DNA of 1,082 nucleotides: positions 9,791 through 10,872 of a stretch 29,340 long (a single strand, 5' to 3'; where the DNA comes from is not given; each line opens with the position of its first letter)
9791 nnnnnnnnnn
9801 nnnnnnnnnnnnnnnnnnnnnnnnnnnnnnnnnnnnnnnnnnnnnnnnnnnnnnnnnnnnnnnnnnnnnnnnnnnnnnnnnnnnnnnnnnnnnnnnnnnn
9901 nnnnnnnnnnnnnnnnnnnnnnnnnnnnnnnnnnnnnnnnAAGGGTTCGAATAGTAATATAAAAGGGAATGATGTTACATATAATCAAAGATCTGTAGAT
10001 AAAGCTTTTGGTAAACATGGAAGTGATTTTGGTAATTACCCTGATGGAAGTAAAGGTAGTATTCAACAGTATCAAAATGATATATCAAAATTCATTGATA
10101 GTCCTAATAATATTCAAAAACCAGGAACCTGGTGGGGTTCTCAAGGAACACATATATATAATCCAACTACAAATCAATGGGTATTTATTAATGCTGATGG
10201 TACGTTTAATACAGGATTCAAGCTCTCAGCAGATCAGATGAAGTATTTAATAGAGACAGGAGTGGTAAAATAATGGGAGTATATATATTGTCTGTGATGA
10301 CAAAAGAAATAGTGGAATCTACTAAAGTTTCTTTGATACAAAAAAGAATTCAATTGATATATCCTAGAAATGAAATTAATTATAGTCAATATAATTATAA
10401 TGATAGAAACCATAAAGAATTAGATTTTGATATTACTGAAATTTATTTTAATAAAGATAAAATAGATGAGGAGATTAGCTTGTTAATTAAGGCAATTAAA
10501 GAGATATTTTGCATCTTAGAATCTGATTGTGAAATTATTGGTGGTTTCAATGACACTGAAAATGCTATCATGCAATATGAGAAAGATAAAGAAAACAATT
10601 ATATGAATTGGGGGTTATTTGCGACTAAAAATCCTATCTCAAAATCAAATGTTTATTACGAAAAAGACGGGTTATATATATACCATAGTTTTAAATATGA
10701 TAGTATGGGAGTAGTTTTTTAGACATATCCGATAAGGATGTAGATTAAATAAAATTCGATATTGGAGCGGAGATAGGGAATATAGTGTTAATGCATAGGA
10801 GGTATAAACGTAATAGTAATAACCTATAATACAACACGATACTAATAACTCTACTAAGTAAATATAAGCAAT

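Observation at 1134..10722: Self-contained Sec-dependent RHS toxin cassette (anchor protein, RHS, immunity) in a Gram-positive background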

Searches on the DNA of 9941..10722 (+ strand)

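Call 94: search_dna_similar(query=window:9941-10722:+, collection=plasmids, mode=distant, max_rows=10)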
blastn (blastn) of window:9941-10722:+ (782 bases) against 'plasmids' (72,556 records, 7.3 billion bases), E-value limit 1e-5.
No match.
